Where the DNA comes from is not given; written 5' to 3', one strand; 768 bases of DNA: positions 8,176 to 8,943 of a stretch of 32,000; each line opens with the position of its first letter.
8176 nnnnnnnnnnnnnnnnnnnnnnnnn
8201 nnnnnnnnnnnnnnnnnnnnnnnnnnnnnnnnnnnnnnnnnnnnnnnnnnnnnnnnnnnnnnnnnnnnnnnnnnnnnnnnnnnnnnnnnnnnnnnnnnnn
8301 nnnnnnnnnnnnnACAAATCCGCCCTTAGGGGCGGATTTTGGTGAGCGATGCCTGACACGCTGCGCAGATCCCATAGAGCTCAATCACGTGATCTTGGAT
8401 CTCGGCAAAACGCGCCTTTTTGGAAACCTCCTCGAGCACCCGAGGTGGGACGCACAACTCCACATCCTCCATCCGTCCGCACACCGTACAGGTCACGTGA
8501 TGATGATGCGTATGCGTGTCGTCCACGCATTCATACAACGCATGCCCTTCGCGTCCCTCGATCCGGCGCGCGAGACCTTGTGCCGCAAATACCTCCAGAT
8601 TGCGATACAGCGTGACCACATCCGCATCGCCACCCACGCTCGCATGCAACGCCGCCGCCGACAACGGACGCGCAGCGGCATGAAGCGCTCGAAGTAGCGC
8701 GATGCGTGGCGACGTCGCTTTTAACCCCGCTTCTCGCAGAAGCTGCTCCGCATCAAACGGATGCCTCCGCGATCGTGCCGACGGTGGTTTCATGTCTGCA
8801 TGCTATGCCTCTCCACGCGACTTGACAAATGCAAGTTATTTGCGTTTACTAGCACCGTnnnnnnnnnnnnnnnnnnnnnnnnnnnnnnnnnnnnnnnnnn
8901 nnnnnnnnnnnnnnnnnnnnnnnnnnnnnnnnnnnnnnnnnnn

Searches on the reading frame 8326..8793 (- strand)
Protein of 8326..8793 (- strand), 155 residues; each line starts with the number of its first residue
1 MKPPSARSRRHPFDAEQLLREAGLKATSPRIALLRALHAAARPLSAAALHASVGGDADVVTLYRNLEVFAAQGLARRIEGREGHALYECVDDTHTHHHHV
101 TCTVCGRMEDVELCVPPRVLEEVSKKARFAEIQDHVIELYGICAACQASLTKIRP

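Call 11: search_protein_families(library=pfam, proteins=[window:8326-8793:-], max_evalue=0.001)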
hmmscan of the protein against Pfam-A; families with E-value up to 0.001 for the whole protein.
window:8326-8793:- (155 aa): 1 family
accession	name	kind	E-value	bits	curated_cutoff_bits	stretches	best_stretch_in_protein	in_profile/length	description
PF01475.25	FUR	-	5.5e-16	59.2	23.1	1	21-140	1-121/121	Ferric uptake regulator family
